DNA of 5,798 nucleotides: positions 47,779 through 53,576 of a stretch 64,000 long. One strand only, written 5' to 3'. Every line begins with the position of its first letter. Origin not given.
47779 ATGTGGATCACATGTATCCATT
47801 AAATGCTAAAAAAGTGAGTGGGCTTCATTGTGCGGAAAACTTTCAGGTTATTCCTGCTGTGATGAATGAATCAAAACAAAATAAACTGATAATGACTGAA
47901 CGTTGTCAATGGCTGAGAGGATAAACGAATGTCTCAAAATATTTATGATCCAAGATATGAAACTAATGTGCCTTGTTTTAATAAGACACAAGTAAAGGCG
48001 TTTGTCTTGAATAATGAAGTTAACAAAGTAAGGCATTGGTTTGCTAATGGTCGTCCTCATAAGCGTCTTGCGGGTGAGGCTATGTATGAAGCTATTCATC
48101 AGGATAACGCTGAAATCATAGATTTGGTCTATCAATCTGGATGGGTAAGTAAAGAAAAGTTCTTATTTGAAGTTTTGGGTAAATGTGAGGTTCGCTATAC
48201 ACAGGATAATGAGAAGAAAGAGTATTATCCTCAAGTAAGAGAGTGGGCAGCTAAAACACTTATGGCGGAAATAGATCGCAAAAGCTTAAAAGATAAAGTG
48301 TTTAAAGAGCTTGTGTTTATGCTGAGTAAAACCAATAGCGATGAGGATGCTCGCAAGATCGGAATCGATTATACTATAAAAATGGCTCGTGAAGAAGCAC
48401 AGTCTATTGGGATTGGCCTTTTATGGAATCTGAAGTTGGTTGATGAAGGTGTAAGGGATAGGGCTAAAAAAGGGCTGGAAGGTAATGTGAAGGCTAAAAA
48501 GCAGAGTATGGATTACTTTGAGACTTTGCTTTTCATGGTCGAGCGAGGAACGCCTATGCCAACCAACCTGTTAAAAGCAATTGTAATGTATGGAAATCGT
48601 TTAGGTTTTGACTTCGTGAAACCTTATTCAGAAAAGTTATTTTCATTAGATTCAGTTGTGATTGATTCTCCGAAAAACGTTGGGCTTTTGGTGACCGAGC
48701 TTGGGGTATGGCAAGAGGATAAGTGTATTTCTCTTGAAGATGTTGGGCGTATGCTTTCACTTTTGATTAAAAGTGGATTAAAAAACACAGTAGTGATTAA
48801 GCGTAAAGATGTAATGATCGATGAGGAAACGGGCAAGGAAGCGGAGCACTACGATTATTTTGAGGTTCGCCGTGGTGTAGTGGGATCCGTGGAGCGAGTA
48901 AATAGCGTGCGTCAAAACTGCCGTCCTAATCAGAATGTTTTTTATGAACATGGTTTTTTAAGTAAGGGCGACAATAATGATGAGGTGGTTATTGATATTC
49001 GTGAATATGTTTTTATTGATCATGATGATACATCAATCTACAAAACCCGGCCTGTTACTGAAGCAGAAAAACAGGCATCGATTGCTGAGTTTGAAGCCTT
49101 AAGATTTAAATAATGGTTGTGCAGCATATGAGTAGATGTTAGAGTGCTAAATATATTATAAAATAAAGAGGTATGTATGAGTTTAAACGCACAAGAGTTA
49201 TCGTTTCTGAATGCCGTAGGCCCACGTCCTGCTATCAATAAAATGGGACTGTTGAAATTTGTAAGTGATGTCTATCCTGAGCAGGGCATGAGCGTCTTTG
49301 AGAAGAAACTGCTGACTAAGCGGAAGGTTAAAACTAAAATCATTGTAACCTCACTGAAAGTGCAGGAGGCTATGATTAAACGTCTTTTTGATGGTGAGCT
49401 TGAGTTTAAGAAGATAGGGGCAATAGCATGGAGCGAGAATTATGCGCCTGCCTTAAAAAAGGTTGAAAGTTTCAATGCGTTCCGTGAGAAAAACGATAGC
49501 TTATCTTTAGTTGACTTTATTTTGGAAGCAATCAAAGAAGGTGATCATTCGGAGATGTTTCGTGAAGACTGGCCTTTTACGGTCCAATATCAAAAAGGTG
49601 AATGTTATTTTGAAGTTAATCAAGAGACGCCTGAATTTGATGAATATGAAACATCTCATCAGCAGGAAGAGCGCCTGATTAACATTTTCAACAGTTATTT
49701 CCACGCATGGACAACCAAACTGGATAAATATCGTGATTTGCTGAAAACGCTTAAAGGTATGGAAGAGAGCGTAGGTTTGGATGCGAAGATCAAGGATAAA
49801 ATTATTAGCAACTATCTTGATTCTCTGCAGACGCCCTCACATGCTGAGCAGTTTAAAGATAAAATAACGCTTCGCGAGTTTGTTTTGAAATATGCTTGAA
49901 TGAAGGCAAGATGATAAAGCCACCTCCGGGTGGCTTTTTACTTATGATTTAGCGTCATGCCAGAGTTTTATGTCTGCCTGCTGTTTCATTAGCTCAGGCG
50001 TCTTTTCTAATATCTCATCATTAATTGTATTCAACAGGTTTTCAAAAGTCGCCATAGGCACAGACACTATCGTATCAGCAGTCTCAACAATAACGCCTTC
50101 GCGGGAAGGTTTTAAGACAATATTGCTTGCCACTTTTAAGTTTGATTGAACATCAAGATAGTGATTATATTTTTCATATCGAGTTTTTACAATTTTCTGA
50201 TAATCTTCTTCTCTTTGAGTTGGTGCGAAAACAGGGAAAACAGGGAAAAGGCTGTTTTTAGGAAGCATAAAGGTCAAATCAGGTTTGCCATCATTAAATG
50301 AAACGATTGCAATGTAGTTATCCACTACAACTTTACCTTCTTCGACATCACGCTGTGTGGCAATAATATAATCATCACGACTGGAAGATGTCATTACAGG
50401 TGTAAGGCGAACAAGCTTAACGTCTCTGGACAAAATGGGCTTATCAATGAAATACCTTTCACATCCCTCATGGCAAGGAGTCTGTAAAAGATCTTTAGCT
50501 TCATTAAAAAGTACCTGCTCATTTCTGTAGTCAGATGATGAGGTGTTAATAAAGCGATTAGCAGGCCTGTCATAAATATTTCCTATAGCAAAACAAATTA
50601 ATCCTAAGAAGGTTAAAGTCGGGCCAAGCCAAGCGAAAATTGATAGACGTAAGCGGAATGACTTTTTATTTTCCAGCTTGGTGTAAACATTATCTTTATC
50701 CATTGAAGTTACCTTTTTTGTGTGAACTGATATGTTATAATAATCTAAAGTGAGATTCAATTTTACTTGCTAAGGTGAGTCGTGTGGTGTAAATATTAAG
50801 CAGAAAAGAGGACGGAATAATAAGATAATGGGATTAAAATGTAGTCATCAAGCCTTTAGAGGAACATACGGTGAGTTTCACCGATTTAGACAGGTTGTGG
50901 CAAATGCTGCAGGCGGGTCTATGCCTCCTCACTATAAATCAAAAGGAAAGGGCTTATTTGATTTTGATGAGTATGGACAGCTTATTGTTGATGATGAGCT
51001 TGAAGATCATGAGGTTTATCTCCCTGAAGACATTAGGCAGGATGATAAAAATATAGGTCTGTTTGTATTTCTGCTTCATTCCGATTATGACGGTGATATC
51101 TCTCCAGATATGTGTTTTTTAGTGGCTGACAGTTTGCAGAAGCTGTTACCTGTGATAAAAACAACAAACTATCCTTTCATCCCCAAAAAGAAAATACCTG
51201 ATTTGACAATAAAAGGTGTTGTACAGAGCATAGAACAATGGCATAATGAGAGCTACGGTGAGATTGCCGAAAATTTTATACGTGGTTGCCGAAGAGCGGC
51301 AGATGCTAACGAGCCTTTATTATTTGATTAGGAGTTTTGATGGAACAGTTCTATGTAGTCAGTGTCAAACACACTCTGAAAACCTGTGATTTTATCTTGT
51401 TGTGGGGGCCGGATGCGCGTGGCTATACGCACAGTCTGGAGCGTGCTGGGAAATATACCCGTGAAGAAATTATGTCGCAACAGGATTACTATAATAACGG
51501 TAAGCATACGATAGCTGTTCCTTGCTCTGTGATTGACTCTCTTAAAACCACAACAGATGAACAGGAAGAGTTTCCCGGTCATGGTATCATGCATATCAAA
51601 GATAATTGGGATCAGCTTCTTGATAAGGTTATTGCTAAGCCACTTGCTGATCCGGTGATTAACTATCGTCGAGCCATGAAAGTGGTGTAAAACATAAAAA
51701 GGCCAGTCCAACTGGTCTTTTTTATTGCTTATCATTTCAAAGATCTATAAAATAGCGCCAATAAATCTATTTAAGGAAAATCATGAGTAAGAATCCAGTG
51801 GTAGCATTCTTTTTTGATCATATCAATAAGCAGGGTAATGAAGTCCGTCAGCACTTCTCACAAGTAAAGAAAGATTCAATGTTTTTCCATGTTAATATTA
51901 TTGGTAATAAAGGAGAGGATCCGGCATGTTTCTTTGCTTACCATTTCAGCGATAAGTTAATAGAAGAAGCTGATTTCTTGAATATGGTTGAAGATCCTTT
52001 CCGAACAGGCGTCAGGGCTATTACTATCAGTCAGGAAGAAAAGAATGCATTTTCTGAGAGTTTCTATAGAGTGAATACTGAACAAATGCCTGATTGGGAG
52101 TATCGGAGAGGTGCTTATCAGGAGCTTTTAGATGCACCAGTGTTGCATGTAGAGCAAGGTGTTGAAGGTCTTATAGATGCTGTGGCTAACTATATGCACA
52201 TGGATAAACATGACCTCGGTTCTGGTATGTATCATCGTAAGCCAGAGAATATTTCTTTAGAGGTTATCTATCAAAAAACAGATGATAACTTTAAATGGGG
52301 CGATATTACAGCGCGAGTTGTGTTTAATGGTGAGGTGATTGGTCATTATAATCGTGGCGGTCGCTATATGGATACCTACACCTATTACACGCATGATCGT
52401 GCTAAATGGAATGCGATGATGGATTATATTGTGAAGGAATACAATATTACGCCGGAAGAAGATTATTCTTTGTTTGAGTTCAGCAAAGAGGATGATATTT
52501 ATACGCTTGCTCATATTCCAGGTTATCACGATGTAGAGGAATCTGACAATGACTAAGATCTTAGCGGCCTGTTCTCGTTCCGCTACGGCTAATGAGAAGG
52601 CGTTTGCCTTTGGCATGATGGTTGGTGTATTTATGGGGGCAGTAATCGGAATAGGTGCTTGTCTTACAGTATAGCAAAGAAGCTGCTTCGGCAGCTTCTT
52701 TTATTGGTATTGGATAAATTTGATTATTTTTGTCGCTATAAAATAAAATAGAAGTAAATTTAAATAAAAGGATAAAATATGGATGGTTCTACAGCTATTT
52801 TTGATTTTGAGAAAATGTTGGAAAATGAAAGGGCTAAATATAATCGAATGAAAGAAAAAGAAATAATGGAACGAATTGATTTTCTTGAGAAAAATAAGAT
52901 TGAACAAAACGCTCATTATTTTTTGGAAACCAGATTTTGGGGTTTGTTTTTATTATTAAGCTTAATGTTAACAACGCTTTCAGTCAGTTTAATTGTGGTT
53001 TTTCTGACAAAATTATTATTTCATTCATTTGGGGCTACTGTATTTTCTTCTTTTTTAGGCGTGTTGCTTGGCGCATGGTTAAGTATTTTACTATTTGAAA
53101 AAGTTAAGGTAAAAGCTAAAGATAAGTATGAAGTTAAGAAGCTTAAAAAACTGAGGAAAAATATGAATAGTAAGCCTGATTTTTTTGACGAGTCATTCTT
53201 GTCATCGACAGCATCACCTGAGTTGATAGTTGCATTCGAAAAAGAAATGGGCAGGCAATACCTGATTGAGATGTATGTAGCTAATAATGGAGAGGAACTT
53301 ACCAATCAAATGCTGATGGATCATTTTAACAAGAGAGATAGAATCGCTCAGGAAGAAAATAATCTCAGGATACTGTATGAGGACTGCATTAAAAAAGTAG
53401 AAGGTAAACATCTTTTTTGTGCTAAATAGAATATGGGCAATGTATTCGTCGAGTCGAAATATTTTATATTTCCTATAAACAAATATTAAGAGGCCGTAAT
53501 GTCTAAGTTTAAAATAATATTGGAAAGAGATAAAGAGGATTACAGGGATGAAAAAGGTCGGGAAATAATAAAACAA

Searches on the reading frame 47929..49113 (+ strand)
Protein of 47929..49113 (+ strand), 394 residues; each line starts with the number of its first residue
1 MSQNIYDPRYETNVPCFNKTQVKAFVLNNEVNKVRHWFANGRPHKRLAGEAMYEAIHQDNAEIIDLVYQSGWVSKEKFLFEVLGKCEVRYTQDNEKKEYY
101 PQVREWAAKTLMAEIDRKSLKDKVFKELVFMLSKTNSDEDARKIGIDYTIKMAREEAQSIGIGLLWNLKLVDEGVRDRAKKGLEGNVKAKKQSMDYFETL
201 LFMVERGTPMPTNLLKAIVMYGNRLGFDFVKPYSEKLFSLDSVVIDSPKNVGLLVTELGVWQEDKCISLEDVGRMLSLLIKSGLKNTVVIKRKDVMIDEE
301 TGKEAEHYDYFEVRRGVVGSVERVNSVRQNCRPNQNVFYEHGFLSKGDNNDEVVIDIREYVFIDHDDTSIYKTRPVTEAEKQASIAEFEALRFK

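Call 8: search_protein_families(library=pfam, proteins=[window:47929-49113:+], max_evalue=0.001)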
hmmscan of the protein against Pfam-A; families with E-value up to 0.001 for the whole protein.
window:47929-49113:+ (394 aa): 0 families

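Call 18: search_protein_families(library=phrogs, proteins=[window:47929-49113:+], max_evalue=0.001)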
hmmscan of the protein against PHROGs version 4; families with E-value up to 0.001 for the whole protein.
window:47929-49113:+ (394 aa): 0 families

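Call 95: search_dna_similar(query=window:47929-49110:+, collection=phages, mode=protein, max_evalue=0.00001, max_rows=12)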
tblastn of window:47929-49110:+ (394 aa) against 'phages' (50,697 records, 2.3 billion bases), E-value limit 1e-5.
No match.

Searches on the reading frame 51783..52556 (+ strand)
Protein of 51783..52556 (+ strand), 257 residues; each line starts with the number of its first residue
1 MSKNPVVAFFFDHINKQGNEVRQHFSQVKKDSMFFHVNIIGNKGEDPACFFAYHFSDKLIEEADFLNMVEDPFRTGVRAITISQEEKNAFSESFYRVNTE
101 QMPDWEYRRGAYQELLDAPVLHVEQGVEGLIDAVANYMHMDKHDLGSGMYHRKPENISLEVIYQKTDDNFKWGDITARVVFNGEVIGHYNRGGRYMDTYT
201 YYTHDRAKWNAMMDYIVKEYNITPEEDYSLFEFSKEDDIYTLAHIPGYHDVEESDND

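Call 18: search_protein_families(library=phrogs, proteins=[window:51783-52556:+], max_evalue=0.001)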
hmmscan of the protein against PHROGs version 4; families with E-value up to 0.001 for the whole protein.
window:51783-52556:+ (257 aa): 1 family
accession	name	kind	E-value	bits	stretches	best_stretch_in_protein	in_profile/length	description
phrog_17356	-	unknown function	5.6e-18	66.6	1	97-249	102-264/275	-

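Call 96: search_dna_similar(query=window:51783-52553:+, collection=phages, mode=protein, max_evalue=0.001, max_rows=12)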
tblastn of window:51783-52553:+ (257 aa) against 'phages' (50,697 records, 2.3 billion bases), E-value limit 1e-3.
Records with a match: 6; places in all: 6; records where one place covers at least 80% of the query: 0.
Best place of each record, by identity: <60% 6.
By first word of the organism name: Pectobacterium 2; Cronobacter 2; Xanthomonas 1; Erwinia 1.
By host as written in the record: Pectobacterium carotovorum subsp. carotovorum strain CBBL19-1-37 2; Cronobacter sakazakii 2; Xanthomonas vesicatoria 1; Erwinia aphidicola W09_2 1.
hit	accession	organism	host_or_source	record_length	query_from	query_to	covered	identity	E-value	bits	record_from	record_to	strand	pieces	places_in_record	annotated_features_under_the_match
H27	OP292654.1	Xanthomonas phage XbC2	Xanthomonas vesicatoria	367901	62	248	73%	22.7%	3e-6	54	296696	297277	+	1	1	hypothetical protein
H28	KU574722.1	Pectobacterium phage vB_PcaM_CBB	Pectobacterium carotovorum subsp. ...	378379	90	247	61%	25.0%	1e-10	67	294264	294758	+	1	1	hypothetical protein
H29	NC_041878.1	Pectobacterium phage vB_PcaM_CBB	Pectobacterium carotovorum subsp. ...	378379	90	247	61%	25.0%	1e-10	67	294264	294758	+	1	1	hypothetical protein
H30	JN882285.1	Cronobacter phage vB_CsaM_GAP32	Cronobacter sakazakii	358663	90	247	61%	24.4%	3e-10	66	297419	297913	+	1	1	hypothetical protein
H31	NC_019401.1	Cronobacter phage vB_CsaM_GAP32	Cronobacter sakazakii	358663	90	247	61%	24.4%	3e-10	66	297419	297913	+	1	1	hypothetical protein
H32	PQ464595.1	Erwinia phage Kaldavass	Erwinia aphidicola W09_2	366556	102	248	57%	25.9%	2e-5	52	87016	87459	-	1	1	hypothetical protein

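Call 97: get_annotated_region(hit=H29, flank=12000)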
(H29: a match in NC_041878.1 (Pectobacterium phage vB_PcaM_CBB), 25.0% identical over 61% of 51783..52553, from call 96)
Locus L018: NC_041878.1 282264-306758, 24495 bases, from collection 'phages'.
description: Pectobacterium phage CBB, complete genome.
organism: Pectobacterium phage vB_PcaM_CBB (NCBI taxid 2772511)
taxonomy: Viruses; Duplodnaviria; Heunggongvirae; Uroviricota; Caudoviricetes; Mimasvirus; Mimasvirus CBB
host: Pectobacterium carotovorum subsp. carotovorum strain CBBL19-1-37; source: activated sludge from a waste water treatment plant; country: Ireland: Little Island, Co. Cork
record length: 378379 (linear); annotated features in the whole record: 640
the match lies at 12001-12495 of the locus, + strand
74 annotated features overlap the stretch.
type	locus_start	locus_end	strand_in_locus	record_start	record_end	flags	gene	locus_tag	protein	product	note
CDS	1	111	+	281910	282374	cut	-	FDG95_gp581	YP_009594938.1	hypothetical protein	similar to hypothetical protein GAP32_389 [Cronobacter phage vB_CsaM_GAP32], YP_006987496.1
CDS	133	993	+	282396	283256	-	-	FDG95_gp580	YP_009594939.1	DNA methyltransferase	similar toDNA-cytosine methyltransferase [Cronobacter phage vB_CsaM_GAP32], YP_006987497.1; PF00145.14 DNA_methylase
CDS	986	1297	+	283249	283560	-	-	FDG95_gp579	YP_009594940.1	hypothetical protein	similar to hypothetical protein GAP32_391 [Cronobacter phage vB_CsaM_GAP32], YP_006987498.1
CDS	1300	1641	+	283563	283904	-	-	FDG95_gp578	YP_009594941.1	hypothetical protein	similar to hypothetical protein GAP32_392 [Cronobacter phage vB_CsaM_GAP32], YP_006987499.1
CDS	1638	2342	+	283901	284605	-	-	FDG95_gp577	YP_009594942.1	hypothetical protein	similar to hypothetical protein GAP32_393 [Cronobacter phage vB_CsaM_GAP32], YP_006987500.1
CDS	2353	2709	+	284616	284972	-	-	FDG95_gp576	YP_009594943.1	hypothetical protein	similar to hypothetical protein GAP32_394 [Cronobacter phage vB_CsaM_GAP32], YP_006987501.1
CDS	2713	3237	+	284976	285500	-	-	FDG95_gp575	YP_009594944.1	hypothetical protein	-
CDS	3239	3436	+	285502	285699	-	-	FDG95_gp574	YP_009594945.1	hypothetical protein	similar to hypothetical protein GAP32_395 [Cronobacter phage vB_CsaM_GAP32], YP_006987502.1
CDS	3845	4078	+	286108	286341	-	-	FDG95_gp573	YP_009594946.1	hypothetical protein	similar to hypothetical protein GAP32_397 [Cronobacter phage vB_CsaM_GAP32], YP_006987504.1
CDS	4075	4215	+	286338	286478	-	-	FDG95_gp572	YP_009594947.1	hypothetical protein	similar to hypothetical protein GAP32_398 [Cronobacter phage vB_CsaM_GAP32], YP_006987505.1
CDS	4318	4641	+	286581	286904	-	-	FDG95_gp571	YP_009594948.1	hypothetical protein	similar to hypothetical protein GAP32_399 [Cronobacter phage vB_CsaM_GAP32], YP_006987507.1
CDS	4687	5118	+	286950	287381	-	-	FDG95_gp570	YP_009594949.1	hypothetical protein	similar to hypothetical protein GAP32_400 [Cronobacter phage vB_CsaM_GAP32], YP_006987508.1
CDS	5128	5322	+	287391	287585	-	-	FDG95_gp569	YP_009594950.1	hypothetical protein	similar to hypothetical protein GAP32_401 [Cronobacter phage vB_CsaM_GAP32], YP_006987509.1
CDS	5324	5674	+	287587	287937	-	-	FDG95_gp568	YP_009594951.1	hypothetical protein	similar to hypothetical protein GAP32_402 [Cronobacter phage vB_CsaM_GAP32], YP_006987510.1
CDS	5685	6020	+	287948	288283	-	-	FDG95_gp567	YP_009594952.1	hypothetical protein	similar to hypothetical protein [Paenibacillus elgii], WP_010495024.1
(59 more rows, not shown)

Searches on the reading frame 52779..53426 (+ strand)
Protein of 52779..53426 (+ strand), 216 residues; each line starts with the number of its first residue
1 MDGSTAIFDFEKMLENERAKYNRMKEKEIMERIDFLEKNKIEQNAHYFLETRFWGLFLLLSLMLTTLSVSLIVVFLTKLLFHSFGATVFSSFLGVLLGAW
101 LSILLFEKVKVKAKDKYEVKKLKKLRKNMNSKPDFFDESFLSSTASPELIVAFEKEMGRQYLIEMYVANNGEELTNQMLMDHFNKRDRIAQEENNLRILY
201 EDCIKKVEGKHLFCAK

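Call 52: search_protein_families(library=padloc, proteins=[window:52779-53426:+], max_evalue=0.1)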
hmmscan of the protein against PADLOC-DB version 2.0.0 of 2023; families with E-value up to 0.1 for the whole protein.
window:52779-53426:+ (216 aa): 0 families

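Call 53: search_protein_families(library=ncbifam, proteins=[window:52779-53426:+], max_evalue=0.1)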
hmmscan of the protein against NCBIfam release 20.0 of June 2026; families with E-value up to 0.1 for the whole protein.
window:52779-53426:+ (216 aa): 2 families
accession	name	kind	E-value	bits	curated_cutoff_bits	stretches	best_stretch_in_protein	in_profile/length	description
NF045996.1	MAG0920_fam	subfamily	5.4e-05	22.7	43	1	20-189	28-190/232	MAG0920 family protein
NF002281.0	PRK01209.2-5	equivalog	0.0036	16.7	273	1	45-129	39-123/311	cobalamin biosynthesis protein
